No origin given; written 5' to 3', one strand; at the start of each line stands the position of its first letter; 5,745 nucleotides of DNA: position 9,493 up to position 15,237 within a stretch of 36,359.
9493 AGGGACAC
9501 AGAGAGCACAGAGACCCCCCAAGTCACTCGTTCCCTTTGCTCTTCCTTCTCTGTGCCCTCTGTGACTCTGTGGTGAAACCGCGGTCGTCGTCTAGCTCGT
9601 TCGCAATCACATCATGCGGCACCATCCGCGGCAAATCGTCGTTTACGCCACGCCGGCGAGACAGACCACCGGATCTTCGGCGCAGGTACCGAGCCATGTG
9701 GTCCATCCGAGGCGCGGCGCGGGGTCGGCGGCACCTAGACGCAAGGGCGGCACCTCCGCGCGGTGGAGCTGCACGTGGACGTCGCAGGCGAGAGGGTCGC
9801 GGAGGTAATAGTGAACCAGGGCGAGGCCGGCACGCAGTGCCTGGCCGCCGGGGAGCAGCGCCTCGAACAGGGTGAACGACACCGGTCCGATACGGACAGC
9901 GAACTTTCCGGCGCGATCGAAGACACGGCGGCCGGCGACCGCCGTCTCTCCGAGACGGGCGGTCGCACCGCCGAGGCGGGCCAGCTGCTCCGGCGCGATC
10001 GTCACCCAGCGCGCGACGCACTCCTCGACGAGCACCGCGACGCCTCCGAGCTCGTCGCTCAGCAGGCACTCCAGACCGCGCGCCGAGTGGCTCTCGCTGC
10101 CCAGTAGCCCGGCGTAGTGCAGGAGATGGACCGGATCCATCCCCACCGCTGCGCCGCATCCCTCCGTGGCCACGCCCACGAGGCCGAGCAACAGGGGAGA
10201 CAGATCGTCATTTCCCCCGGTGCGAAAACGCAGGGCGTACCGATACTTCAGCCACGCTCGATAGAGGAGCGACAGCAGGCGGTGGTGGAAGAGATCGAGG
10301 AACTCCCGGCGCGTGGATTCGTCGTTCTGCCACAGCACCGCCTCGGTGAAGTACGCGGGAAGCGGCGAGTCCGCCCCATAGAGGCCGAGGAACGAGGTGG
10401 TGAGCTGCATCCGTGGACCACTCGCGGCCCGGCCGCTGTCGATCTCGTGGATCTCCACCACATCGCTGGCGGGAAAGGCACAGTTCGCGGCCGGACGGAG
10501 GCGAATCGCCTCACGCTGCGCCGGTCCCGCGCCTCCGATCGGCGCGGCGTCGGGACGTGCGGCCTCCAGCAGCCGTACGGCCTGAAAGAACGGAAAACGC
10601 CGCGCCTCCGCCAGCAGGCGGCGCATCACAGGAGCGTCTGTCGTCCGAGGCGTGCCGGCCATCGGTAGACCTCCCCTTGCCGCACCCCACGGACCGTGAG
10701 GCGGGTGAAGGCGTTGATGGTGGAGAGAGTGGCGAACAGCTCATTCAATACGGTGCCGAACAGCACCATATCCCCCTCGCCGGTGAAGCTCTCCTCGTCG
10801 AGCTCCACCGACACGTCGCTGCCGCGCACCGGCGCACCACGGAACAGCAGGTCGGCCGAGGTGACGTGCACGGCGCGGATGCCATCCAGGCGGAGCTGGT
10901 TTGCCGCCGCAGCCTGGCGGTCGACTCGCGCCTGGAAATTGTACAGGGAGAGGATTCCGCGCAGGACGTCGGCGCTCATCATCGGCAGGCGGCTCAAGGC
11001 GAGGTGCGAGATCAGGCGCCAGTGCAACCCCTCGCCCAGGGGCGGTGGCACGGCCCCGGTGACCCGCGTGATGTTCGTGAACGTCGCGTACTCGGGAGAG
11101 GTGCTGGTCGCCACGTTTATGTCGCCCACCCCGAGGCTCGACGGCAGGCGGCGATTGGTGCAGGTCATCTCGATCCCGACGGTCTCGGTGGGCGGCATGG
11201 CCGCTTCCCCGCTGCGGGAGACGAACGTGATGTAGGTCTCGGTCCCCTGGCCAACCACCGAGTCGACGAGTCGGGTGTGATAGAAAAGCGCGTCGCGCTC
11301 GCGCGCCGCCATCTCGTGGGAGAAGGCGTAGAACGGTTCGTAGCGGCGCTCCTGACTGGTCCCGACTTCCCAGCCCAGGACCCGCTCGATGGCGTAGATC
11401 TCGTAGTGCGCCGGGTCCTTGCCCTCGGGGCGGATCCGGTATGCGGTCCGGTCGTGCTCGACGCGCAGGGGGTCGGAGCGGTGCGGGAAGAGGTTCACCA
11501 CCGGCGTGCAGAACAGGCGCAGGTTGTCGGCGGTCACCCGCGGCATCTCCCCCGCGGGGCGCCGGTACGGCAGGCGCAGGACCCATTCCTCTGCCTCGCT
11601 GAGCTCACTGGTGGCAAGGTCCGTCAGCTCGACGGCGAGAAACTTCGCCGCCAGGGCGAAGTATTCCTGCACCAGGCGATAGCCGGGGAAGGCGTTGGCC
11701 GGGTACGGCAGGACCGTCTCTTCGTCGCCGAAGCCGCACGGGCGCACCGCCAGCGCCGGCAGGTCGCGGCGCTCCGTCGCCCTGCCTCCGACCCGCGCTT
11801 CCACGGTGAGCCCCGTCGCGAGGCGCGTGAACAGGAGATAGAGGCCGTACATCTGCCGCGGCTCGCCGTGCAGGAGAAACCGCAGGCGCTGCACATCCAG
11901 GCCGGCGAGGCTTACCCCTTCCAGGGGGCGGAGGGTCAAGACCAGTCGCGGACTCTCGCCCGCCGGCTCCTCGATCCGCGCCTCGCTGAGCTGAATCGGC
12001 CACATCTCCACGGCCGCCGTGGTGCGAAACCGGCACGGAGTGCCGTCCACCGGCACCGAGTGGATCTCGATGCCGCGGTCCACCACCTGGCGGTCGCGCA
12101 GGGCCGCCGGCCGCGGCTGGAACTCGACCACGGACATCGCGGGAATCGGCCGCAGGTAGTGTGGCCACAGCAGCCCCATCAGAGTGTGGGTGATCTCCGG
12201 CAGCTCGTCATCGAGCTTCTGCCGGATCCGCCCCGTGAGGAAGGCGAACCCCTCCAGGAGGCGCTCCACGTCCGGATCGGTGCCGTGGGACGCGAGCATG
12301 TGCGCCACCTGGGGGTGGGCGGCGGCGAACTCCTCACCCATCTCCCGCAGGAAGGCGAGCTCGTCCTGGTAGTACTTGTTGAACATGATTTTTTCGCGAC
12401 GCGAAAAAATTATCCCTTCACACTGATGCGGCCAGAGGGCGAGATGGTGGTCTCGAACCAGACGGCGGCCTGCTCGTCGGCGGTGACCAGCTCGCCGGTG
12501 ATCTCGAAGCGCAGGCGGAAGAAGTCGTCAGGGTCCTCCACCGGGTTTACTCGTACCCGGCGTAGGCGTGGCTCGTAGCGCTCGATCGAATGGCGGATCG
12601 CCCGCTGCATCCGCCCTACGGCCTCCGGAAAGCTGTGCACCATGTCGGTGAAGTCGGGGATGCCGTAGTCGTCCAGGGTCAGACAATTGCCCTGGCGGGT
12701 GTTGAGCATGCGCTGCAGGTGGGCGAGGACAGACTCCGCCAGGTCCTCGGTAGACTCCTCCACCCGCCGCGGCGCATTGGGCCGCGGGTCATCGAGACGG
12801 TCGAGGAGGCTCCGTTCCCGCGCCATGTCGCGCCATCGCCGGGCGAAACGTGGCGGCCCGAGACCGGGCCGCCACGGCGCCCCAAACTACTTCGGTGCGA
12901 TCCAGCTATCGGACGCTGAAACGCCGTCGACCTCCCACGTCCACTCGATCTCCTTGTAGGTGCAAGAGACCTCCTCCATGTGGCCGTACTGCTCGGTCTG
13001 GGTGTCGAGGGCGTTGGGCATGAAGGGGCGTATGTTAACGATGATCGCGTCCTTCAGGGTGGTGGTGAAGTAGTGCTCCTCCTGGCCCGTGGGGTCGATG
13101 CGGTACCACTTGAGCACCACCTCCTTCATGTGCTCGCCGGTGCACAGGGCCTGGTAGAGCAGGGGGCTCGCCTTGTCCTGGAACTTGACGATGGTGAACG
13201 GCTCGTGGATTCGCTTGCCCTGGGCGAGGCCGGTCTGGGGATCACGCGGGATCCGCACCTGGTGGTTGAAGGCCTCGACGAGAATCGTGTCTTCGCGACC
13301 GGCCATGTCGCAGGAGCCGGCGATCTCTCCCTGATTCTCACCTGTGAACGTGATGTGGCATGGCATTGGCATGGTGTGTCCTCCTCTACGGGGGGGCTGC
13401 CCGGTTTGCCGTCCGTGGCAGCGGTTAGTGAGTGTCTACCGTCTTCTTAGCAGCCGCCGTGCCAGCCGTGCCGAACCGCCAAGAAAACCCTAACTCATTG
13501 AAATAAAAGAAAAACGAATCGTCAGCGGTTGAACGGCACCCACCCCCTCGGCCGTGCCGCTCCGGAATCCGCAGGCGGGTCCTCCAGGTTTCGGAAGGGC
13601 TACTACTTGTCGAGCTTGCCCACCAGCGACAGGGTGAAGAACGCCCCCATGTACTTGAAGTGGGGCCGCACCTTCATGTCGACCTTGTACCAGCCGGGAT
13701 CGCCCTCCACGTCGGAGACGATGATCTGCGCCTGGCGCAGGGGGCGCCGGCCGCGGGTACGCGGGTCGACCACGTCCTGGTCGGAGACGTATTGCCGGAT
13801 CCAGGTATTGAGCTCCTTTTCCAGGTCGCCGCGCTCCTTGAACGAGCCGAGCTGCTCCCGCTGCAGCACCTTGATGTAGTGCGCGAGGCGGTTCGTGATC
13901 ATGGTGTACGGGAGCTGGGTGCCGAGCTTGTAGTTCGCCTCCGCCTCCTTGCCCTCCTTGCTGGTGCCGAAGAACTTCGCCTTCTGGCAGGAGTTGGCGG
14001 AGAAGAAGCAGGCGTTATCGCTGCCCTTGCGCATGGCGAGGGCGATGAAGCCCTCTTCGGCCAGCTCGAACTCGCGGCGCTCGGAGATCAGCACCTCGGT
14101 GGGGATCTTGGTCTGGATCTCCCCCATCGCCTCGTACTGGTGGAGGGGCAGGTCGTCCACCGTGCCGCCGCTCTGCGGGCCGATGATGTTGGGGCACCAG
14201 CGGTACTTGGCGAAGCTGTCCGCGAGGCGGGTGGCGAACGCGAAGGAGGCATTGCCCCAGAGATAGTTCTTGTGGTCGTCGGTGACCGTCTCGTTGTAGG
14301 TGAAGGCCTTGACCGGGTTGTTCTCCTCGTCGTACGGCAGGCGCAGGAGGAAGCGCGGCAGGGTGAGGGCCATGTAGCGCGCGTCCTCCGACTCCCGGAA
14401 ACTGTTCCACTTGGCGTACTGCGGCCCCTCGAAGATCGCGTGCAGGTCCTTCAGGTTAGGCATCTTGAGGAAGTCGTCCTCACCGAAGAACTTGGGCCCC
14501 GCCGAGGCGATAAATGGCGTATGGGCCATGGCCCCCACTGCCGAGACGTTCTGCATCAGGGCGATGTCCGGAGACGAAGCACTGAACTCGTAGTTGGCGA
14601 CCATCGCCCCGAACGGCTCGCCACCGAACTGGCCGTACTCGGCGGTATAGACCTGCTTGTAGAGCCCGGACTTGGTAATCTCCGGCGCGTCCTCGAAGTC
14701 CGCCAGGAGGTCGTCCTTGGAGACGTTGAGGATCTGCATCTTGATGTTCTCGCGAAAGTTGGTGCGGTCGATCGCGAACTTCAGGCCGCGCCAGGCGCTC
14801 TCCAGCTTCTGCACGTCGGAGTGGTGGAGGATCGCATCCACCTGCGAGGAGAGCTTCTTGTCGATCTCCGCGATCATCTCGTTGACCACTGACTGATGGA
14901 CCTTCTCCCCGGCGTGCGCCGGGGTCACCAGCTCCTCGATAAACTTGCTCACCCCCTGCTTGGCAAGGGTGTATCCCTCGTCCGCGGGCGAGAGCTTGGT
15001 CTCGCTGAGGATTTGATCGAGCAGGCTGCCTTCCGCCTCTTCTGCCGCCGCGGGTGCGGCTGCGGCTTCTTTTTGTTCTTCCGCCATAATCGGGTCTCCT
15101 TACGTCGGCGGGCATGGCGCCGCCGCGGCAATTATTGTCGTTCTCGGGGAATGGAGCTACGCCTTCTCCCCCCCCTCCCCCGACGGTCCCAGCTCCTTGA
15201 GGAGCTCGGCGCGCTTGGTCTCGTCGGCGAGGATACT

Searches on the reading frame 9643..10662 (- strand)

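Call 7: search_protein_families(library=pfam, proteins=[window:9643-10662:-], max_evalue=0.001)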
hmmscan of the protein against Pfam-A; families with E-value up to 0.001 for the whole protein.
window:9643-10662:- (339 aa): 1 family
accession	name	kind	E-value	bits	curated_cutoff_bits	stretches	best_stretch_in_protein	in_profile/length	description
PF06996.16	T6SS_TssG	-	4.7e-96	322.1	24.6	1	20-325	2-304/304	Type VI secretion, TssG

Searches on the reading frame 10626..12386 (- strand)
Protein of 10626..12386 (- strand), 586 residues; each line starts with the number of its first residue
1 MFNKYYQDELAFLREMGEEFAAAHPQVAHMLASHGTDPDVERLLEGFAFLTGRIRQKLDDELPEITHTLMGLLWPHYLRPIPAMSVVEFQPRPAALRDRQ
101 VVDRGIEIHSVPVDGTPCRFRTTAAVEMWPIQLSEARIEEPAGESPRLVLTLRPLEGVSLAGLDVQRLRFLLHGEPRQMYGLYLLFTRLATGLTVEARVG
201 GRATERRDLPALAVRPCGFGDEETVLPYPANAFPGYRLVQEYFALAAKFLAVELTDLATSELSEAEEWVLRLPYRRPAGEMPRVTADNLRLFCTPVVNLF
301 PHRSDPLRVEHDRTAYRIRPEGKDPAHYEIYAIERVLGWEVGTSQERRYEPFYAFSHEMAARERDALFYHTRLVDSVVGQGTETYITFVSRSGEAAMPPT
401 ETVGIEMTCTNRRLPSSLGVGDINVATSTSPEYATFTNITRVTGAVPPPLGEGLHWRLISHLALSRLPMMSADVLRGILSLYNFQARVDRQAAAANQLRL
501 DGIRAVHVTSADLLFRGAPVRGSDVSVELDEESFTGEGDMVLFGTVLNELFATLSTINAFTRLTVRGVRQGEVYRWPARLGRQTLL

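Call 7: search_protein_families(library=pfam, proteins=[window:10626-12386:-], max_evalue=0.001)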
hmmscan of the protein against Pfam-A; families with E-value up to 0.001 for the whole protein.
window:10626-12386:- (586 aa): 1 family
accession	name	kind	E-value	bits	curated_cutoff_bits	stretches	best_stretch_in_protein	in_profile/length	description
PF05947.17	T6SS_TssF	-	6.5e-170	567.1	25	1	2-583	5-608/608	Type VI secretion system, TssF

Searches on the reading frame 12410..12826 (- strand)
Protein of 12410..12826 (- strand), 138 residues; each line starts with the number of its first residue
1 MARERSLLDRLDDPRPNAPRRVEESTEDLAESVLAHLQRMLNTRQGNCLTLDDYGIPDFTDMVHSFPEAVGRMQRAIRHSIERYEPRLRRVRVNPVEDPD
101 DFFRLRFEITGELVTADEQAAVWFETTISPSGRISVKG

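Call 72: search_protein_families(library=pfam, proteins=[window:12410-12826:-], max_evalue=0.01)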
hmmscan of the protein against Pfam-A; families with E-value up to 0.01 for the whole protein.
window:12410-12826:- (138 aa): 2 families
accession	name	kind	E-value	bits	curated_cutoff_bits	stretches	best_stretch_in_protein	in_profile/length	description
PF04965.19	GPW_gp25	-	1.9e-18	66.5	27.2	1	28-115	2-93/96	Baseplate wedge protein gp25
PF12872.13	OST-HTH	-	0.0077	16.5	23.8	0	34-69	23-58/71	OST-HTH/LOTUS domain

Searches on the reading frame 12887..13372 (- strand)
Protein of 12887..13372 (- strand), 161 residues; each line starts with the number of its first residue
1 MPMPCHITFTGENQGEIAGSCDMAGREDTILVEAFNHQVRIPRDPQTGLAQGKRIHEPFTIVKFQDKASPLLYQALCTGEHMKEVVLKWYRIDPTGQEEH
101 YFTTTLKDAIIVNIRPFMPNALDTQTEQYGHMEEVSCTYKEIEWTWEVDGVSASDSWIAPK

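Call 7: search_protein_families(library=pfam, proteins=[window:12887-13372:-], max_evalue=0.001)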
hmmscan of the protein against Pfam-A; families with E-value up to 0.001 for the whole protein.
window:12887-13372:- (161 aa): 1 family
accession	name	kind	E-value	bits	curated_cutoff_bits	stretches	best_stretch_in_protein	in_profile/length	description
PF05638.18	T6SS_HCP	-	1.8e-37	129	23.5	1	15-146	6-129/129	Type VI secretion system effector, Hcp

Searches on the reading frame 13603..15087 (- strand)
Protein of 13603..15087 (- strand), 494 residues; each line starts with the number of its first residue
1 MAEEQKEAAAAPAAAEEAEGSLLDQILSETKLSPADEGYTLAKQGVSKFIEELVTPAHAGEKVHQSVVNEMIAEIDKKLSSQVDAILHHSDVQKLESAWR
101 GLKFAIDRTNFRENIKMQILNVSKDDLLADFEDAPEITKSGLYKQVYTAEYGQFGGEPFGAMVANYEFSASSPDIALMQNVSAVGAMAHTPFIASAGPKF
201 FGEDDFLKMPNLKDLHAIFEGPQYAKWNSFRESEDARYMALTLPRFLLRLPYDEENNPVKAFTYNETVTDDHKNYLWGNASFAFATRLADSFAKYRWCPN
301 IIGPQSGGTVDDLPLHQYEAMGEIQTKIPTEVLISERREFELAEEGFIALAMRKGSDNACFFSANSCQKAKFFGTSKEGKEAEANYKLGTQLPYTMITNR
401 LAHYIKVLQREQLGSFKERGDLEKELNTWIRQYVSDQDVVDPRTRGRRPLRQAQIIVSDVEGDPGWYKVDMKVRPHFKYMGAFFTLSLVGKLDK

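Call 7: search_protein_families(library=pfam, proteins=[window:13603-15087:-], max_evalue=0.001)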
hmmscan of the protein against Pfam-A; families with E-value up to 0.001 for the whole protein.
window:13603-15087:- (494 aa): 2 families
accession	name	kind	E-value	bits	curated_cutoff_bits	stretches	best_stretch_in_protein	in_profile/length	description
PF05943.17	VipB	-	6.1e-133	442.9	27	1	69-368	1-301/301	EvpB/VC_A0108, tail sheath N-terminal domain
PF18945.5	VipB_2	-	1.1e-42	145.3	27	1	381-492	1-112/112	EvpB/VC_A0108, tail sheath gpW/gp25-like domain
